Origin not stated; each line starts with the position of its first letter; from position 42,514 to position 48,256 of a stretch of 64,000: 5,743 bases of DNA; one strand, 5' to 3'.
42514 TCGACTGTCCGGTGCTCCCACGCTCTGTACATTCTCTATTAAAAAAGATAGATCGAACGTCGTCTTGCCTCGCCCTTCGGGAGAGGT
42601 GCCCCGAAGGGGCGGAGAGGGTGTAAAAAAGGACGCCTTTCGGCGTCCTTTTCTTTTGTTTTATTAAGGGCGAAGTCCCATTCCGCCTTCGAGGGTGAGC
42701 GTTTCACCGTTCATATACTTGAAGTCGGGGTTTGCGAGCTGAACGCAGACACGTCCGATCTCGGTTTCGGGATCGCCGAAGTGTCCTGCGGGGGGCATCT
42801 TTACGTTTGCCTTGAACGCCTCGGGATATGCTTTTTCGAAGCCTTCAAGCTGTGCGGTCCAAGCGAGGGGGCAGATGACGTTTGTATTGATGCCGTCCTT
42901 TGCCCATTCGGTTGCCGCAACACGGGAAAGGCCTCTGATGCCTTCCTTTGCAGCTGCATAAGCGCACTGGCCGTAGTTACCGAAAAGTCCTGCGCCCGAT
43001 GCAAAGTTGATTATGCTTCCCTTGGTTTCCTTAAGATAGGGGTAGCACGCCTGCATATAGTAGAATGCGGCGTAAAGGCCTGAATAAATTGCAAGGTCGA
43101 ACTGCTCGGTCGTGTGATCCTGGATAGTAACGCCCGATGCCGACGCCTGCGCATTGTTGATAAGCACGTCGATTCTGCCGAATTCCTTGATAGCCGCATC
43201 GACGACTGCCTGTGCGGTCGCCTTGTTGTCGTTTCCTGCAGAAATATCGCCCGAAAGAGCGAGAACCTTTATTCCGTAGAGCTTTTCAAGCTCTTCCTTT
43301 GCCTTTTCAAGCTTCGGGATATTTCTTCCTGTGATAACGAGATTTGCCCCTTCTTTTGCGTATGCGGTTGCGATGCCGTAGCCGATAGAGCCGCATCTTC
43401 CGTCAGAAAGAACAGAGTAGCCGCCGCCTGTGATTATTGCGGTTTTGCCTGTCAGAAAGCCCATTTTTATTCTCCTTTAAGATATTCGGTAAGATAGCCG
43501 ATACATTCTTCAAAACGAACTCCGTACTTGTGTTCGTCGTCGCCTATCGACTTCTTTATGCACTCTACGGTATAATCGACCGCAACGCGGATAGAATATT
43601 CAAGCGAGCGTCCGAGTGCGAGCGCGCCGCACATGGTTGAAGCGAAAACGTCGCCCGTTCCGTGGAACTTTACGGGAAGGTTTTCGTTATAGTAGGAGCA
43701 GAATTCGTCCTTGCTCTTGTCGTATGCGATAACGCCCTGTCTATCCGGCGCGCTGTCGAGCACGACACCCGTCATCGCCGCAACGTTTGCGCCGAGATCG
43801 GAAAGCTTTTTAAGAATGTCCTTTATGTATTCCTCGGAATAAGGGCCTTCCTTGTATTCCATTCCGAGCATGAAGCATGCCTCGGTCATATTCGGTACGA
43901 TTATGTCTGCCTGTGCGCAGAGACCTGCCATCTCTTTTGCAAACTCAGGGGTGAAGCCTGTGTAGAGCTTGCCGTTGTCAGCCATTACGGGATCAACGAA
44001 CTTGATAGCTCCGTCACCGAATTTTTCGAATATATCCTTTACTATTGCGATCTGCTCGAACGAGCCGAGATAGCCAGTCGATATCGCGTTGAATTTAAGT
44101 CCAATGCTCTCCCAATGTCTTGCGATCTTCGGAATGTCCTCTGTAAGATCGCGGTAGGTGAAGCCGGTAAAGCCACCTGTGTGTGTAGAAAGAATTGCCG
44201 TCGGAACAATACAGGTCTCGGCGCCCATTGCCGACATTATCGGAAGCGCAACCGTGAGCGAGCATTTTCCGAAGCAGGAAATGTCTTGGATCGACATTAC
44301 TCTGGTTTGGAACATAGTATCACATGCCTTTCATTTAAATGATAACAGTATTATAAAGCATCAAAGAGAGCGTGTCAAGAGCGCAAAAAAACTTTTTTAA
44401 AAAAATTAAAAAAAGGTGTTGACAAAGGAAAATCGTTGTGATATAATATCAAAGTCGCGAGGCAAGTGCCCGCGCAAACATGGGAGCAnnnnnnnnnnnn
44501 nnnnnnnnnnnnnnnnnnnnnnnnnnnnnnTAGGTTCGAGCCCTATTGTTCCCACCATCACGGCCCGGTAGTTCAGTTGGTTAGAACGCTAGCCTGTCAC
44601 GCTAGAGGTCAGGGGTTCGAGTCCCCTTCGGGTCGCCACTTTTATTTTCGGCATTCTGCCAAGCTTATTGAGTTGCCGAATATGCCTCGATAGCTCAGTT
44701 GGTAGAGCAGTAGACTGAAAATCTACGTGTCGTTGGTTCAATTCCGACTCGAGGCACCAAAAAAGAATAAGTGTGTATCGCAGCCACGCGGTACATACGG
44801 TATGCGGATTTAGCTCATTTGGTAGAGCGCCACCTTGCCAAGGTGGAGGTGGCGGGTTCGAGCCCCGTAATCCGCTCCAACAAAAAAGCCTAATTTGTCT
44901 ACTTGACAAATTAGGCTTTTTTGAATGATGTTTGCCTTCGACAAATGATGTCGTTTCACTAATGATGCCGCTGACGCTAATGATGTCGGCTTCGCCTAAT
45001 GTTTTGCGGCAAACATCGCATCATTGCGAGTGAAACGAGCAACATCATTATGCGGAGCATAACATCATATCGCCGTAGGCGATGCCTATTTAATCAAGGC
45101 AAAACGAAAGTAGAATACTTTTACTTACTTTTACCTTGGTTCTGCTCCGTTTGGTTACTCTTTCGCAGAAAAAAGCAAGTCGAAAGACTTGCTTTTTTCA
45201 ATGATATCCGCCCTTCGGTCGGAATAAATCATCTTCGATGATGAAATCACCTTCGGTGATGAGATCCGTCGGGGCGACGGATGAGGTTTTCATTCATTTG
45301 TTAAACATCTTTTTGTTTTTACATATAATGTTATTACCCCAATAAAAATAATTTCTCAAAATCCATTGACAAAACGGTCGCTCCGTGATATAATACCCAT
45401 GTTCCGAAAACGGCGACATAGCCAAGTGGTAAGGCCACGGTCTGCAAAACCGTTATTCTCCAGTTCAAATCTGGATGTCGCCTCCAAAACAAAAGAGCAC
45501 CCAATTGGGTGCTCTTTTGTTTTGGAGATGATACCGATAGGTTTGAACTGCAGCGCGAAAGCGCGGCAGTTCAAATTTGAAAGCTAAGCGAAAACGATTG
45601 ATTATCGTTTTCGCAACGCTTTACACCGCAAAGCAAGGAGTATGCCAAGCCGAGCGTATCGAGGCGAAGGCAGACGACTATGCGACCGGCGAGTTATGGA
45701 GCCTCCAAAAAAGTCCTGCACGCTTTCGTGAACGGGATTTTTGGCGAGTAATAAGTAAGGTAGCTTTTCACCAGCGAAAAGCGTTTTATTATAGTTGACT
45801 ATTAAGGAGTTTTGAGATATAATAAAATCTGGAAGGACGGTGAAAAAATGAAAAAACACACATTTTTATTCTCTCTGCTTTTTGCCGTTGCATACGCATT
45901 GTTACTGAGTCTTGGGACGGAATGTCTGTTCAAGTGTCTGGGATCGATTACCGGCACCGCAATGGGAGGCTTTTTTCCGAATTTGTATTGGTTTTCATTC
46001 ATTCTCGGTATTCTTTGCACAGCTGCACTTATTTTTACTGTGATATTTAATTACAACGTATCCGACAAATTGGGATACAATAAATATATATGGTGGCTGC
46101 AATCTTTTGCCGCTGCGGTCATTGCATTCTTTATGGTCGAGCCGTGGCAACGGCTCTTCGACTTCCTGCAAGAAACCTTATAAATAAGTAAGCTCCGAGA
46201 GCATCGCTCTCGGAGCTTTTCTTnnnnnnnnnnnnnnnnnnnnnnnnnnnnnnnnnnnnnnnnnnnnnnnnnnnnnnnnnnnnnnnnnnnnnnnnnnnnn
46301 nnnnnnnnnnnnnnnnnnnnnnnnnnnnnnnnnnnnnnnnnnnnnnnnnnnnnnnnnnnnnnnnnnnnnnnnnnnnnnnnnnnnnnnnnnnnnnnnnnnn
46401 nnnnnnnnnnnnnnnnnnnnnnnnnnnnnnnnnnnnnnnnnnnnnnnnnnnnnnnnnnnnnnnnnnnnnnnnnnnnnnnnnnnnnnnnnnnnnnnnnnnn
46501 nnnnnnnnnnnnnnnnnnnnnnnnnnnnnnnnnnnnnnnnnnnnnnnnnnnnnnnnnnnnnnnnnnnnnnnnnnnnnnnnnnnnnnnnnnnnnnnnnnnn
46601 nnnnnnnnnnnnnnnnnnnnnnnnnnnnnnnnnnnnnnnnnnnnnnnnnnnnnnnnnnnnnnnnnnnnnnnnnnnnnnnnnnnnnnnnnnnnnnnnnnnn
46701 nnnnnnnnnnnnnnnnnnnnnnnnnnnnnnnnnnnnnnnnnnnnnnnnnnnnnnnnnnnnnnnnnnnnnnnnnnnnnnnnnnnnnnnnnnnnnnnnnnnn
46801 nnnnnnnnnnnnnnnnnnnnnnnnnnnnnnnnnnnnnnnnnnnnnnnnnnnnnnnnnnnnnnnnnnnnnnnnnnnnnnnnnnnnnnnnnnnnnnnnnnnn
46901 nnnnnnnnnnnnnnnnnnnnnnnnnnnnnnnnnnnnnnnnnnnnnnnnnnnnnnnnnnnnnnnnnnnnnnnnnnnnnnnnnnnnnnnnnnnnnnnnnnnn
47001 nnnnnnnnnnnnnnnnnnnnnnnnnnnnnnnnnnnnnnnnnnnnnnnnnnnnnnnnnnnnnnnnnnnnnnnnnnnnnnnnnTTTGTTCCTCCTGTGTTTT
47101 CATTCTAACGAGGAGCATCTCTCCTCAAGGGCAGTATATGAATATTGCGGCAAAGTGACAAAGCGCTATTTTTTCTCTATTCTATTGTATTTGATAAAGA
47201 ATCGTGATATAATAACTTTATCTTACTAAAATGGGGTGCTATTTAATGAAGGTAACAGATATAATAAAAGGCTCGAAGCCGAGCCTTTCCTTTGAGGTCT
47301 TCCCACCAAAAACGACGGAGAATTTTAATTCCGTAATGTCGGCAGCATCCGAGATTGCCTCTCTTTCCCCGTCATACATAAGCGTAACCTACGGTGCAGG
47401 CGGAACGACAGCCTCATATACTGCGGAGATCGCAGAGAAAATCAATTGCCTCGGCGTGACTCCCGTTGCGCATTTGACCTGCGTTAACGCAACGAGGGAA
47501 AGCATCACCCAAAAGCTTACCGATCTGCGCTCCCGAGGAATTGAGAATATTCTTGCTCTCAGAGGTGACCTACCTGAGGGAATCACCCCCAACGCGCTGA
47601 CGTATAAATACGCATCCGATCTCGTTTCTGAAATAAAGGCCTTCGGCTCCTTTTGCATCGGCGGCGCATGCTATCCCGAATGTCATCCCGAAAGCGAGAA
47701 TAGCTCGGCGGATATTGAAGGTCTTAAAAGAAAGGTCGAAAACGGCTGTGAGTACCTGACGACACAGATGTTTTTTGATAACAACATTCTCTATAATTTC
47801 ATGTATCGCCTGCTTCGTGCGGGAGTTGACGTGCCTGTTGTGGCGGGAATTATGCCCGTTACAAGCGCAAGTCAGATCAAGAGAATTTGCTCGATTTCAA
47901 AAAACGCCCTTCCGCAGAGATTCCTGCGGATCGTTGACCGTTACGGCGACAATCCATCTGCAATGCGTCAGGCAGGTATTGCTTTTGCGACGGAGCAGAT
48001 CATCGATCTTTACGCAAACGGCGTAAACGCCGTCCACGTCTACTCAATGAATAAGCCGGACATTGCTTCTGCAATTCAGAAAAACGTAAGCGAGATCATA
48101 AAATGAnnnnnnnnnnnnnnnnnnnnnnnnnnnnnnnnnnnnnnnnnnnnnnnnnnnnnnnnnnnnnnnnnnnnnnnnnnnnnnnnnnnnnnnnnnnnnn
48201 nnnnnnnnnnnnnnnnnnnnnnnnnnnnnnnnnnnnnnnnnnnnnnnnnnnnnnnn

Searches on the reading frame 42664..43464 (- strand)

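Call 79: search_protein_families(library=pfam, max_evalue=0.000001, proteins=[window:42664-43464:-])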
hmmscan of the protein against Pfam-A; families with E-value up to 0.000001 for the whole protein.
window:42664-43464:- (266 aa): 3 families
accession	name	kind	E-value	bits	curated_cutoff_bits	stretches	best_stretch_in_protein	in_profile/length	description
PF13561.12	adh_short_C2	-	2.2e-43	149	27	1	26-262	7-235/236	Enoyl-(Acyl carrier protein) reductase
PF00106.31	adh_short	-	1.8e-37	129.2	26.6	1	22-201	7-181/195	short chain dehydrogenase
PF08659.16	KR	-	9e-13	49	22.6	1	22-181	7-161/180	KR domain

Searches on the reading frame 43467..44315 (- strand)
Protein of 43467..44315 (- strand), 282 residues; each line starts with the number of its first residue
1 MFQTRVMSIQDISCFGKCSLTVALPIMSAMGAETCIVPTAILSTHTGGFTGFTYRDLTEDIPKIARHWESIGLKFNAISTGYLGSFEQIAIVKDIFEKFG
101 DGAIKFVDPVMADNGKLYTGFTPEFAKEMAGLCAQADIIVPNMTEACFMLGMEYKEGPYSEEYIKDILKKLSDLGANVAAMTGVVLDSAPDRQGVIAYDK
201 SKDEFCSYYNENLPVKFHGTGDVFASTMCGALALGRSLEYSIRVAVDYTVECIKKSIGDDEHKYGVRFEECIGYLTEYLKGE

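Call 80: search_protein_families(library=pfam, max_evalue=0.000001, proteins=[window:43467-44315:-])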
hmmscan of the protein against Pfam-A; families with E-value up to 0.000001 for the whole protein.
window:43467-44315:- (282 aa): 2 families
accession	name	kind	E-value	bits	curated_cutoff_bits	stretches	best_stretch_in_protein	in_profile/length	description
PF08543.17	Phos_pyr_kin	-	1.4e-21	77.4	27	1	27-257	15-236/246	Phosphomethylpyrimidine kinase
PF00294.29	PfkB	-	5.1e-08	33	25.8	1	125-248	173-285/302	pfkB family carbohydrate kinase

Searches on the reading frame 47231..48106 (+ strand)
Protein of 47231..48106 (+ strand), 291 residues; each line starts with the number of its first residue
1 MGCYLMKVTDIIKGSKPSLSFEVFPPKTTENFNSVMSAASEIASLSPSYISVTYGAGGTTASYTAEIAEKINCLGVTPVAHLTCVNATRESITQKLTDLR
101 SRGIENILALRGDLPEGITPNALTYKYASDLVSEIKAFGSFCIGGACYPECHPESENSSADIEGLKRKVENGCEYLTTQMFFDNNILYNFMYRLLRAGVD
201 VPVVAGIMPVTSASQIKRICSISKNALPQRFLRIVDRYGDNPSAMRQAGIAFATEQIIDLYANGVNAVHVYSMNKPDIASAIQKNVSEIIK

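Call 80: search_protein_families(library=pfam, max_evalue=0.000001, proteins=[window:47231-48106:+])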
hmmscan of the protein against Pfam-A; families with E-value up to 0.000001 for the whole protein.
window:47231-48106:+ (291 aa): 1 family
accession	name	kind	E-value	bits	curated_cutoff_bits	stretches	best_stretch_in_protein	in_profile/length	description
PF02219.23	MTHFR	-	9.4e-80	268.4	24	1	8-285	2-285/287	Methylenetetrahydrofolate reductase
